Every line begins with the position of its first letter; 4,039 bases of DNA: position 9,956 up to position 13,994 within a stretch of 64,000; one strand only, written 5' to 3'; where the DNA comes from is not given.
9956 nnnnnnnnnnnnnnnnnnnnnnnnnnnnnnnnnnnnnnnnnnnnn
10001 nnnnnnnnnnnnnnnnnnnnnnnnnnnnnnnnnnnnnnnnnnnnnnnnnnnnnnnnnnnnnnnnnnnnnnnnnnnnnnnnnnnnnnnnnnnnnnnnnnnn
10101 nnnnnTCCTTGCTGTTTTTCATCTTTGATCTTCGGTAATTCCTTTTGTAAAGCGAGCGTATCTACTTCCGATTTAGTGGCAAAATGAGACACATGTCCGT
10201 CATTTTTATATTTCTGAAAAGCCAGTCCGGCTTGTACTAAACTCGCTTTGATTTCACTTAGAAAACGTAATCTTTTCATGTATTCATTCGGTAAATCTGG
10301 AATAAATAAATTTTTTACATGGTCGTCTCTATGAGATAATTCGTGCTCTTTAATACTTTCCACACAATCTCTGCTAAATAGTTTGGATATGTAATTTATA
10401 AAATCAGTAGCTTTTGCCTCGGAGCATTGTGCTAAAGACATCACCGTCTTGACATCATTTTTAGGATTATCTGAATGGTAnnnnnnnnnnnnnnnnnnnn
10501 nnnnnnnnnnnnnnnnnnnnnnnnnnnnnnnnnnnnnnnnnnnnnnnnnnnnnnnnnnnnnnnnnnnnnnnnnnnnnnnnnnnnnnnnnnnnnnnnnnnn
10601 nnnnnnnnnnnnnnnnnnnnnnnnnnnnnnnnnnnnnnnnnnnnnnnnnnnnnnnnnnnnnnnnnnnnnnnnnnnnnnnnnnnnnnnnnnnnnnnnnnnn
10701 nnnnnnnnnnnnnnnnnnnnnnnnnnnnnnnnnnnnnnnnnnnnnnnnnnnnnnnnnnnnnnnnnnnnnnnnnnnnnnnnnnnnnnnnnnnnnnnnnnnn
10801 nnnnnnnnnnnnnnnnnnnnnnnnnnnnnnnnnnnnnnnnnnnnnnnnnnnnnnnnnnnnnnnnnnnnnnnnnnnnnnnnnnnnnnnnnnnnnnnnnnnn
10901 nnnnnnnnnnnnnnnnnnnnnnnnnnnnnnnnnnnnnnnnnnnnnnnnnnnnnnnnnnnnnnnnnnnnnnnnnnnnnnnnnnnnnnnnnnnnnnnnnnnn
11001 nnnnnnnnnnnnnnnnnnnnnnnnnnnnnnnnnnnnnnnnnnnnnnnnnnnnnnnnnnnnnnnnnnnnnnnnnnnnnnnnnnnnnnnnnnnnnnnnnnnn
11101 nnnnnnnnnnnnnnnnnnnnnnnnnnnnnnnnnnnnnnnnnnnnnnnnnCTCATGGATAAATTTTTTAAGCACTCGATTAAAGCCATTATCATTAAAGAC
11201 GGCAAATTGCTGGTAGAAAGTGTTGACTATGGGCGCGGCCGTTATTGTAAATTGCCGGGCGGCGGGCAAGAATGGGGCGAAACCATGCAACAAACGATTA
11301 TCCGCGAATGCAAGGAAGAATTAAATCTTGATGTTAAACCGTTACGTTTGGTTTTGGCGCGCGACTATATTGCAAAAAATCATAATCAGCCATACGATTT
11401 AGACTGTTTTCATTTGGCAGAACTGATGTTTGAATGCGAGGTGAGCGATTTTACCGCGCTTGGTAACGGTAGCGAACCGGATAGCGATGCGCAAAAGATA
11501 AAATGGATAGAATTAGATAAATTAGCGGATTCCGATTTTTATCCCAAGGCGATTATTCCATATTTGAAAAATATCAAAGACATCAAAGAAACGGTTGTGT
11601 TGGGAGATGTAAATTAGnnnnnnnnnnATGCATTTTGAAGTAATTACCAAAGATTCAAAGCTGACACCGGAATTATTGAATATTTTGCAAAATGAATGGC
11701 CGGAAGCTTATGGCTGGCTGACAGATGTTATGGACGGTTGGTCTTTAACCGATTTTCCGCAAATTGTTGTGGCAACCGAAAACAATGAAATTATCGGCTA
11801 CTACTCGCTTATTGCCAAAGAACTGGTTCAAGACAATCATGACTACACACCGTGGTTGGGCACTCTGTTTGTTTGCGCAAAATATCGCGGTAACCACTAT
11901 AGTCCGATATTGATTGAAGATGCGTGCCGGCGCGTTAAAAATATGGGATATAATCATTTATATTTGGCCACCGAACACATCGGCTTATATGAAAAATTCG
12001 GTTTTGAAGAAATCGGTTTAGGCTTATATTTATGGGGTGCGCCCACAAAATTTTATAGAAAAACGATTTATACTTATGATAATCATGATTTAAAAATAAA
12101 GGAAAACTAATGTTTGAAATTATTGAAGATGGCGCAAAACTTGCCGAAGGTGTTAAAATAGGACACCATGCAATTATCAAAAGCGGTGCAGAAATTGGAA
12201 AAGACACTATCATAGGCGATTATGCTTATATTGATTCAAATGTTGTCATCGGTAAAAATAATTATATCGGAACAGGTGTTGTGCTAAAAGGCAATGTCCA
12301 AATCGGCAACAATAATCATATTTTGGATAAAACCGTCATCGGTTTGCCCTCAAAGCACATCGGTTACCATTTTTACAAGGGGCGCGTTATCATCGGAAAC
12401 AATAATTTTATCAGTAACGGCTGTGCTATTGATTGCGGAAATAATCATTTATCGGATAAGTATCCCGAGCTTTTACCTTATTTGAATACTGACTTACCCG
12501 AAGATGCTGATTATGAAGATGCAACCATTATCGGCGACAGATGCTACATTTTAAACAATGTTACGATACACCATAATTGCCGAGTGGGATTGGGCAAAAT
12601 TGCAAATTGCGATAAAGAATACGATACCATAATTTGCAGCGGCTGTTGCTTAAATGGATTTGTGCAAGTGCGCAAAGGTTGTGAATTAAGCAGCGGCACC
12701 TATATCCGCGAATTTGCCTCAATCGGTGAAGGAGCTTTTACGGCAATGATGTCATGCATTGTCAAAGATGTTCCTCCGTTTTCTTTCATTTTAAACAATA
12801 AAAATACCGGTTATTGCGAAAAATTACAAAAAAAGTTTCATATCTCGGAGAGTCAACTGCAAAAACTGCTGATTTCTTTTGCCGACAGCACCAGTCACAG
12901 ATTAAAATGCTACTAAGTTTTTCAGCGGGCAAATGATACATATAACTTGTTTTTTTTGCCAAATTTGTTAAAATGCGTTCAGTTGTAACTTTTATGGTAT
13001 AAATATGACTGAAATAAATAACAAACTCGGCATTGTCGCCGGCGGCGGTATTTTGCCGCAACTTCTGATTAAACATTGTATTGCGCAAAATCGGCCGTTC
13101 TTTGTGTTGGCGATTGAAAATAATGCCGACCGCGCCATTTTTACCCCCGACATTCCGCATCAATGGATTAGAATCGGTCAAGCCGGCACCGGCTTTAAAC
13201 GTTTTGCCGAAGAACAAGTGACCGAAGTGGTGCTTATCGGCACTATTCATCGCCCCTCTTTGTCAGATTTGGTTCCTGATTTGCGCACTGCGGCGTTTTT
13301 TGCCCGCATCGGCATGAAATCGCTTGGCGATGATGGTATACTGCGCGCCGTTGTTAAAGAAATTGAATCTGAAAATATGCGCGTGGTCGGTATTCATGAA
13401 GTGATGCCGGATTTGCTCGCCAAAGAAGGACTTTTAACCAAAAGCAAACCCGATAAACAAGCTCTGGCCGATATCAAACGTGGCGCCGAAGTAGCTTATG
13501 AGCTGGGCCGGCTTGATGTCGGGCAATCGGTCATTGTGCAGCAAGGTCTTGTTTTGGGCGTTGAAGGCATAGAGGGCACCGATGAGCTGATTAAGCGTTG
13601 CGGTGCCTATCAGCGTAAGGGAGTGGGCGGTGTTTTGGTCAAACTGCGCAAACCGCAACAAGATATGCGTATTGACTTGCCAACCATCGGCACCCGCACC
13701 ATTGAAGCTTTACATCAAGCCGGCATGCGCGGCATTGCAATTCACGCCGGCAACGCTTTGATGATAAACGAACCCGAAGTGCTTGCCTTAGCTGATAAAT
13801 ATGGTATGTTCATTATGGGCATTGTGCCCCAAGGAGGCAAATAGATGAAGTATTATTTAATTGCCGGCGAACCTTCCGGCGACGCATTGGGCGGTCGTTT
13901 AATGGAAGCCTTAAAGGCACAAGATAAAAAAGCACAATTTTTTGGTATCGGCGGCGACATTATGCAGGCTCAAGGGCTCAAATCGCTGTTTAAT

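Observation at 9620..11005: AT-rich secreted HExxH protein beside the tRNA-Pro repeat array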

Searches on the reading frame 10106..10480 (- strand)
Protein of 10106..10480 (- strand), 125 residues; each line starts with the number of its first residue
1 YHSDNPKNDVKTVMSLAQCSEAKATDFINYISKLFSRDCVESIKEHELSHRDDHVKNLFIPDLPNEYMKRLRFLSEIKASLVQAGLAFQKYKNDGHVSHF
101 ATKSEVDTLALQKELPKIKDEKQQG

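Call 66: search_solved_structures(query=A3, max_evalue=10, show_alignments=3)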
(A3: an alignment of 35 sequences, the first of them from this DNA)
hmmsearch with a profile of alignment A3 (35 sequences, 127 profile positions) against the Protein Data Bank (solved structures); distinct sequences matched with E-value up to 10: 9.
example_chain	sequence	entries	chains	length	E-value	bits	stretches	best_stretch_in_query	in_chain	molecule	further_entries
4ciu_A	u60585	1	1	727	0.027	17.9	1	73-122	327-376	CHAPERONE PROTEIN CLPB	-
5ofo_C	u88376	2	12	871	0.028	17.8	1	73-122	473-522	Chaperone protein ClpB,ATP-dependent Clp protease ATP-binding subunit ClpA,Chaperone prote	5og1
4d2q_A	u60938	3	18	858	0.028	17.8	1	73-122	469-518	CLPB | CHAPERONE PROTEIN CLPB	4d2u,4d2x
6rn2_A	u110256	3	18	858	0.029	17.8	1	73-122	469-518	Chaperone protein ClpB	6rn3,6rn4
6oax_C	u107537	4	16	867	0.31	14.4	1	76-122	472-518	Hyperactive disaggregase ClpB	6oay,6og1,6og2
6gaw_Ag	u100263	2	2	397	0.33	14.3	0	42-73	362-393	Death associated protein 3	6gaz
6qs4_A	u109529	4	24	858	0.34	14.3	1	78-122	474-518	Chaperone protein ClpB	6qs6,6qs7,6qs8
6og3_E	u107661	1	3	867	0.34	14.3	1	78-122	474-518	Hyperactive disaggregase ClpB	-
6ydp_Ag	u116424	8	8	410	0.38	14.1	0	42-73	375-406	Death associated protein 3 | Small ribosomal subunit protein mS29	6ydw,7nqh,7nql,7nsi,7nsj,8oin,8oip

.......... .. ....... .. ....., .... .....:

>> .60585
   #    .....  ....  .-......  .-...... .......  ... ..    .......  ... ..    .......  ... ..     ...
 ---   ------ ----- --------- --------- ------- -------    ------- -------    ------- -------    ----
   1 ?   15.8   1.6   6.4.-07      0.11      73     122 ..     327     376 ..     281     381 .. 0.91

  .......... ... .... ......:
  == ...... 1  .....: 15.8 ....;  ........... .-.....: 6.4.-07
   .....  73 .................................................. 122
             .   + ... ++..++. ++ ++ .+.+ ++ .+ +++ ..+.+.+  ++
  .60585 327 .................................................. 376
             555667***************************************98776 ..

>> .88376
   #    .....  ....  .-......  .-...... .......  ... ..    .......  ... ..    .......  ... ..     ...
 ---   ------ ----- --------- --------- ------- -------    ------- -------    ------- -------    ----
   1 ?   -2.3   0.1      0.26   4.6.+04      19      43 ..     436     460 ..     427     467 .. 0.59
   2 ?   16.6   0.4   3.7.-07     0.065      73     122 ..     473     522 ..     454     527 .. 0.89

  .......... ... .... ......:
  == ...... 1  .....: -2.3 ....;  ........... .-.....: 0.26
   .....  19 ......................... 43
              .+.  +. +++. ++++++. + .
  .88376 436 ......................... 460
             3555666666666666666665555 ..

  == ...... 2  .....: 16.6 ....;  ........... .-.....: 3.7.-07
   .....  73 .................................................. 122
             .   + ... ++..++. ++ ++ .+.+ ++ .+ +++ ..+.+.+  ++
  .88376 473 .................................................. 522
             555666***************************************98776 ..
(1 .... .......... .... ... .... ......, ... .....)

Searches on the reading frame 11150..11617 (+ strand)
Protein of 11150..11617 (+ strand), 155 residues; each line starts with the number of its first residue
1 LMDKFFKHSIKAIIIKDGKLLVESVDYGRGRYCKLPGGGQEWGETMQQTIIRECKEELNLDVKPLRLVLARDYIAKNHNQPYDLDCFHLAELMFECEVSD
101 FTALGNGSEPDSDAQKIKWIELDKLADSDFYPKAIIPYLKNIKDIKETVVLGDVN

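Call 39: search_protein_families(library=pfam, proteins=[window:11150-11617:+], max_evalue=0.001)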
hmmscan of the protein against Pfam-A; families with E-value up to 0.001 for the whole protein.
window:11150-11617:+ (155 aa): 1 family
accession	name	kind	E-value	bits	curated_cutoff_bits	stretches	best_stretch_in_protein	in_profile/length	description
PF00293.34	NUDIX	-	3.8e-12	46.8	21.1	1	13-128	8-121/134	NUDIX domain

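Call 78: find_related_loci(query=window:11150-11617:+, collection=metagenome_contigs, flank=5000)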
Query window:11150-11617:+ (155 aa) in metagenome_contigs; peptide patterns used: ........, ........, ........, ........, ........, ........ (x = any residue, [..] = any of these).
478 stretches matched a pattern; 89 encode a relative of the query (tblastn E <= 1e-3); the best 80 are kept; 80 distinct loci.
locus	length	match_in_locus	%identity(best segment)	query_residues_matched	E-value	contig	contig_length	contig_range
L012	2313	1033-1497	95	1-155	3e-104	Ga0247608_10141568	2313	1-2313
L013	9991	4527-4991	95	1-155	9e-100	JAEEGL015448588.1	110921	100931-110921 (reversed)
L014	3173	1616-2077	89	2-155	1e-95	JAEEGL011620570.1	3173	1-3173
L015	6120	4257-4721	87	1-155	2e-92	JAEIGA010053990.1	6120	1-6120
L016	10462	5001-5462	87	2-155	5e-92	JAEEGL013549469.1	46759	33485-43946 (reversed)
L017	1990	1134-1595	84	2-155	2e-92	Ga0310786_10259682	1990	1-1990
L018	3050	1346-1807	77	2-155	1e-84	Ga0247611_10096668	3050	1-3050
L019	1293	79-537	78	3-155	4e-88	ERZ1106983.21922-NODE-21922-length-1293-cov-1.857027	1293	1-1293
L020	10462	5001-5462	73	1-154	2e-77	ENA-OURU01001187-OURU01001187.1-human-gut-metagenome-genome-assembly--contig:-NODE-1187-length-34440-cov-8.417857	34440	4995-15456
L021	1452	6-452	74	6-154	2e-80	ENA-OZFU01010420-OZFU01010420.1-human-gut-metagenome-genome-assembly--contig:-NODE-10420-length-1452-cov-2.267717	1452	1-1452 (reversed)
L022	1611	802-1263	69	1-155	2e-73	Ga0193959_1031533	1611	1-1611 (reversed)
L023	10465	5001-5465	81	1-155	6e-81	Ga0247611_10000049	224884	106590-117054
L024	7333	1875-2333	62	3-155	7e-62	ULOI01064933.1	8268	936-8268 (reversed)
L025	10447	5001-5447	42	7-155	7e-29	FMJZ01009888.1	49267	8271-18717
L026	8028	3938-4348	29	1-140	4e-14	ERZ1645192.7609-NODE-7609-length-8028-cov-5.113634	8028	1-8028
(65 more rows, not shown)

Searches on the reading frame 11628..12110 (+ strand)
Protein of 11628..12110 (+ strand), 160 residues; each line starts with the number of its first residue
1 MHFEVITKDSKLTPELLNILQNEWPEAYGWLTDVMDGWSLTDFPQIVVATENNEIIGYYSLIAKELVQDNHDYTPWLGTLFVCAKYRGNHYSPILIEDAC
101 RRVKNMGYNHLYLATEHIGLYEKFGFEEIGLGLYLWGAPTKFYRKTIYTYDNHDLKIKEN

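Call 39: search_protein_families(library=pfam, proteins=[window:11628-12110:+], max_evalue=0.001)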
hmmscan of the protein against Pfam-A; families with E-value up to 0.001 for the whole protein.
window:11628-12110:+ (160 aa): 4 families
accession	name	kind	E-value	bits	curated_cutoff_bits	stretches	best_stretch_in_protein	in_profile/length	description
PF00583.31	Acetyltransf_1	-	2.5e-10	41.1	20.7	1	16-126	4-116/116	Acetyltransferase (GNAT) family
PF13508.13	Acetyltransf_7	-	6e-09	36.6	27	1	45-128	4-84/84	Acetyltransferase (GNAT) domain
PF13527.13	Acetyltransf_9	-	2.2e-06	28.1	25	1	45-128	42-126/127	Acetyltransferase (GNAT) domain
PF13673.13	Acetyltransf_10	-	3.6e-05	24.2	23.6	1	45-130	32-111/128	Acetyltransferase (GNAT) domain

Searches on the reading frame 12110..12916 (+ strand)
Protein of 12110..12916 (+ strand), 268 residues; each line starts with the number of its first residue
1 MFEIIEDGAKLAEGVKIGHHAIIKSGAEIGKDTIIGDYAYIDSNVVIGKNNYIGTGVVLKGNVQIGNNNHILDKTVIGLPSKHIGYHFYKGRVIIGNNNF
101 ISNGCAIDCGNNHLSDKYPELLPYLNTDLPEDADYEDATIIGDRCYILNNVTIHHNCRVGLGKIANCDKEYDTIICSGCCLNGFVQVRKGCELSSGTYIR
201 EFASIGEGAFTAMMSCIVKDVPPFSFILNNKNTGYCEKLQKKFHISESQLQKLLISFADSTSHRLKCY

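Call 39: search_protein_families(library=pfam, proteins=[window:12110-12916:+], max_evalue=0.001)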
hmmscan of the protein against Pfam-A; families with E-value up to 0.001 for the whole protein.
window:12110-12916:+ (268 aa): 2 families
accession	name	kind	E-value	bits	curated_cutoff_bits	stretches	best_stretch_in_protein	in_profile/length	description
PF00132.30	Hexapep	-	5.1e-25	86.5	27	3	26-61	1-36/36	Bacterial transferase hexapeptide (six repeats)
PF25084.1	LbH_EIF2B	-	1.2e-09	38.6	54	1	12-77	7-70/105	EIF2B subunit epsilon LbH domain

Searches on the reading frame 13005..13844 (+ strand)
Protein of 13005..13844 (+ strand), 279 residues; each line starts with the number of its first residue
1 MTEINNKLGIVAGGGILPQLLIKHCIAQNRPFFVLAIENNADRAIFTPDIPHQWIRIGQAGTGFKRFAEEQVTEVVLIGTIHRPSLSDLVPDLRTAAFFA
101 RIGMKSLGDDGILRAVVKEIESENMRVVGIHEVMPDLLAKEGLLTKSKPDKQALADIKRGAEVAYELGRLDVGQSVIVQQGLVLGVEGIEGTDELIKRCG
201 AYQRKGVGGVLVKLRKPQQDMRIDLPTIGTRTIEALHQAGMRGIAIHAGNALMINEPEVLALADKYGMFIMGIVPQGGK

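Call 39: search_protein_families(library=pfam, proteins=[window:13005-13844:+], max_evalue=0.001)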
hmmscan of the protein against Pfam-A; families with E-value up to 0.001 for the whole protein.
window:13005-13844:+ (279 aa): 2 families
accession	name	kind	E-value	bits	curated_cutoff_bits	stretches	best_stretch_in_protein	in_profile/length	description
PF06230.17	LpxI_C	-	2.8e-48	163.6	25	1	140-271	1-131/131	LpxI C-terminal domain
PF17930.7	LpxI_N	-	2.7e-34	118.4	25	1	7-137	1-129/129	LpxI N-terminal domain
